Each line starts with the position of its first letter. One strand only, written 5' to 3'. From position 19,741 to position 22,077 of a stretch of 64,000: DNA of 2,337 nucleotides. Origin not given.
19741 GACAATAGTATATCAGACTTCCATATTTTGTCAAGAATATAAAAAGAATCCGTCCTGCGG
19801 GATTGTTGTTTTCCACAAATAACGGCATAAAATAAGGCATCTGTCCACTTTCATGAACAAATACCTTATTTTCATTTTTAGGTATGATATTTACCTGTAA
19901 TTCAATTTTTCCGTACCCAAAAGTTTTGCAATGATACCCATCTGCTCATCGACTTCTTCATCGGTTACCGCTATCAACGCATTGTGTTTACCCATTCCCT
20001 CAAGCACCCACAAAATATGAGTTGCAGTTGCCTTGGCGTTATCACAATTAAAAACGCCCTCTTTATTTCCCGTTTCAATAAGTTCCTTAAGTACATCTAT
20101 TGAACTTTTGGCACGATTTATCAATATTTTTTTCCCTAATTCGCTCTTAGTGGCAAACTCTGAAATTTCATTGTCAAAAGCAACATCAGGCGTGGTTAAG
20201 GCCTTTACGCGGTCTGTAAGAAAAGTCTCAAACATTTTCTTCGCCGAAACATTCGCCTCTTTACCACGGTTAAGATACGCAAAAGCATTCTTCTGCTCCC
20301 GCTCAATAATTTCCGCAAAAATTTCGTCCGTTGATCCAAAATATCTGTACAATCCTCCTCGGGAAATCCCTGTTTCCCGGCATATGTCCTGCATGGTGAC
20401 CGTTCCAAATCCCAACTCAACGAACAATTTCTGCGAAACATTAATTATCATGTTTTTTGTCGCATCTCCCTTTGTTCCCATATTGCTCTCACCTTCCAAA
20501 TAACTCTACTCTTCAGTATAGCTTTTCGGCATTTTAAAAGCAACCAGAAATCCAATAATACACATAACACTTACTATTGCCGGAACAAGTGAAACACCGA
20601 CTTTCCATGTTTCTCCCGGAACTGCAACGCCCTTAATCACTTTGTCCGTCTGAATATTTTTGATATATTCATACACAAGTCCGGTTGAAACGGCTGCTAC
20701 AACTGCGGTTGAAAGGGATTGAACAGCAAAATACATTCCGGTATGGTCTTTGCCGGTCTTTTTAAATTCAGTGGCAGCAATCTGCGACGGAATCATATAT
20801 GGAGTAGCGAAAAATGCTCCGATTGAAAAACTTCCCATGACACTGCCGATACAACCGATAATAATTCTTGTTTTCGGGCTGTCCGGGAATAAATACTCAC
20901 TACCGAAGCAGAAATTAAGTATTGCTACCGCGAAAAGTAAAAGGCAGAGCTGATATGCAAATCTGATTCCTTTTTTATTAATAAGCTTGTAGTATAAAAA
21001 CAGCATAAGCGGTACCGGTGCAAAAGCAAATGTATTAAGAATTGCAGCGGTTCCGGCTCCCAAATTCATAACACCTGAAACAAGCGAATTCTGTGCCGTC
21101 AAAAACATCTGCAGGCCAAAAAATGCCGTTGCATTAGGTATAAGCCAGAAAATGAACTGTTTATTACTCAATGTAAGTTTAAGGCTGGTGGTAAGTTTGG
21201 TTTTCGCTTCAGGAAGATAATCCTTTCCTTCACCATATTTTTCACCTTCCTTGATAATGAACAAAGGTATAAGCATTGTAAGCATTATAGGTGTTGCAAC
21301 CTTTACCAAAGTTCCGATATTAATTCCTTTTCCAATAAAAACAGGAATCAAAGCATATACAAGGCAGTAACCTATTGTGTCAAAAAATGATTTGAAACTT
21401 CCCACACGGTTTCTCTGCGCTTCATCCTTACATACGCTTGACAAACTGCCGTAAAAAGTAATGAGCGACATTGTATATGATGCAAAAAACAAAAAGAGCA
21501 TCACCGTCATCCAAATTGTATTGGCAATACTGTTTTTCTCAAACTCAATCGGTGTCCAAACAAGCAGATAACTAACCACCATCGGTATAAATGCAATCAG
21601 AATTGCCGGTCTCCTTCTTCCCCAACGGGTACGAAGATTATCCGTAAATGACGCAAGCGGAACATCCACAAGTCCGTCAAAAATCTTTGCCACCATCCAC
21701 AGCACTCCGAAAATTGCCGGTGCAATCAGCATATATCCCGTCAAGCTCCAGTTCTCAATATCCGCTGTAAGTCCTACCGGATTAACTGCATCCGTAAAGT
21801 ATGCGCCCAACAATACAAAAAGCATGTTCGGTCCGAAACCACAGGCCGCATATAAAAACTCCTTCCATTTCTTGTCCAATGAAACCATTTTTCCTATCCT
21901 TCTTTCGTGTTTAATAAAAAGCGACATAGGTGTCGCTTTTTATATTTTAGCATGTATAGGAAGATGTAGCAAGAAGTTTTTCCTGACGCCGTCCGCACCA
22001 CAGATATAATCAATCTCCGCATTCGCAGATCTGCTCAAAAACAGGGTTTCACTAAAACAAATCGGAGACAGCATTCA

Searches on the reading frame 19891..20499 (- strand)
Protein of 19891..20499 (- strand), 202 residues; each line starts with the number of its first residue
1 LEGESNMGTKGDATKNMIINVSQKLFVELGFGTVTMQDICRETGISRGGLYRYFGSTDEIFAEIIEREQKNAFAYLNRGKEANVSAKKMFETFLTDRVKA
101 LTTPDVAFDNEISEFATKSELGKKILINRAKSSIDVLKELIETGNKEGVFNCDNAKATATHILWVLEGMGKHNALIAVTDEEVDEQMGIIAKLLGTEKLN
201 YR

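Call 80: search_protein_families(library=pfam, proteins=[window:19891-20499:-], max_evalue=0.0001)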
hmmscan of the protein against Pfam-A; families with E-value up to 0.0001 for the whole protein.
window:19891-20499:- (202 aa): 1 family
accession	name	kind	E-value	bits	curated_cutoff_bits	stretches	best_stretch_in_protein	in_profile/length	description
PF00440.29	TetR_N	-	1.5e-13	50.7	24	1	18-64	1-47/47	Bacterial regulatory proteins, tetR family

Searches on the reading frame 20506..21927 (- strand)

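Call 42: search_protein_families(library=pfam, proteins=[window:20506-21927:-], max_evalue=0.00001)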
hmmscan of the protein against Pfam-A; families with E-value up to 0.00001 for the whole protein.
window:20506-21927:- (473 aa): 2 families
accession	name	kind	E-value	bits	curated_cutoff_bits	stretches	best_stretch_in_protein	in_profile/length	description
PF13347.12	MFS_2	-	4.8e-38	131.2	27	1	62-459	24-419/427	MFS/sugar transport protein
PF07690.21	MFS_1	-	1.3e-08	34.6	33.4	1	30-413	9-345/347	Major Facilitator Superfamily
